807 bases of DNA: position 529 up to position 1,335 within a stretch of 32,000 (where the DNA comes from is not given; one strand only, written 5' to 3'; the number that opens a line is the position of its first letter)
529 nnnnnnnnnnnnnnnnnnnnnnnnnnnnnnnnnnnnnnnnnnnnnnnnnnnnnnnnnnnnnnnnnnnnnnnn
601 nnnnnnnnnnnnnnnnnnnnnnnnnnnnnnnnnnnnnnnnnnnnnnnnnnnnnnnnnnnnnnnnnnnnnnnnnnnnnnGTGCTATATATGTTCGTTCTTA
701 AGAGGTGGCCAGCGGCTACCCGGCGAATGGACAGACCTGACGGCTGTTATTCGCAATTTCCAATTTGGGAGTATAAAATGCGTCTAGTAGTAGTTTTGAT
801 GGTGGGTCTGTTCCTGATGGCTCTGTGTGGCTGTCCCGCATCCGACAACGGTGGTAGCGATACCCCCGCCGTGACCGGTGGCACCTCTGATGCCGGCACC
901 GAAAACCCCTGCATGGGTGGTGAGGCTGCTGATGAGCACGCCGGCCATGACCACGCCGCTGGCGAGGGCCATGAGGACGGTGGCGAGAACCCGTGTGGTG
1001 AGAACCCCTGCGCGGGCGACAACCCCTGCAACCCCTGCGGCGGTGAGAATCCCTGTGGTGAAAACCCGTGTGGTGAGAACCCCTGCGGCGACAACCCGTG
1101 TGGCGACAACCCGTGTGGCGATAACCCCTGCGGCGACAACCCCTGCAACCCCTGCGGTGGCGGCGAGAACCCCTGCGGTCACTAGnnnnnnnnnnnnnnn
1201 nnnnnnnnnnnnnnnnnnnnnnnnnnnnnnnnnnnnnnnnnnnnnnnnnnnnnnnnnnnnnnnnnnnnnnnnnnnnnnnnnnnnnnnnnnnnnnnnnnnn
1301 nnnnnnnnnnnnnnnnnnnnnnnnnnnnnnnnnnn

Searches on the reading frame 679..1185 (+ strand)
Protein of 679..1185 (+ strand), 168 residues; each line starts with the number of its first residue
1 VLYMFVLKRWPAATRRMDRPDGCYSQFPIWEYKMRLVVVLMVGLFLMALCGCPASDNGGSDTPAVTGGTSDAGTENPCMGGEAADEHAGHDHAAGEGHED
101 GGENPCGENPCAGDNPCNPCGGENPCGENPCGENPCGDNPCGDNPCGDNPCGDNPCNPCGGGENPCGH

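Call 23: search_protein_families(library=pfam, proteins=[window:679-1185:+], max_evalue=0.001)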
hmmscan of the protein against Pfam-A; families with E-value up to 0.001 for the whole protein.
window:679-1185:+ (168 aa): 0 families

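Call 77: search_protein_families(library=padloc, proteins=[window:679-1185:+], max_evalue=0.01)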
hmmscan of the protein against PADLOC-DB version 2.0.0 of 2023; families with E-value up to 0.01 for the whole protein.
window:679-1185:+ (168 aa): 0 families

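Call 78: search_protein_families(library=ncbifam, proteins=[window:679-1185:+], max_evalue=0.01)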
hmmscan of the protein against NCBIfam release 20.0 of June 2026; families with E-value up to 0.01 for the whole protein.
window:679-1185:+ (168 aa): 0 families
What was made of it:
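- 778..1185 (+): Convergent small lipoprotein (lipobox ...LCGC-P). It has a His-rich patch and then (G-D/E-)N-P-C repeats. It is a possible sixth member of the module. No family hit (calls 23, 78).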
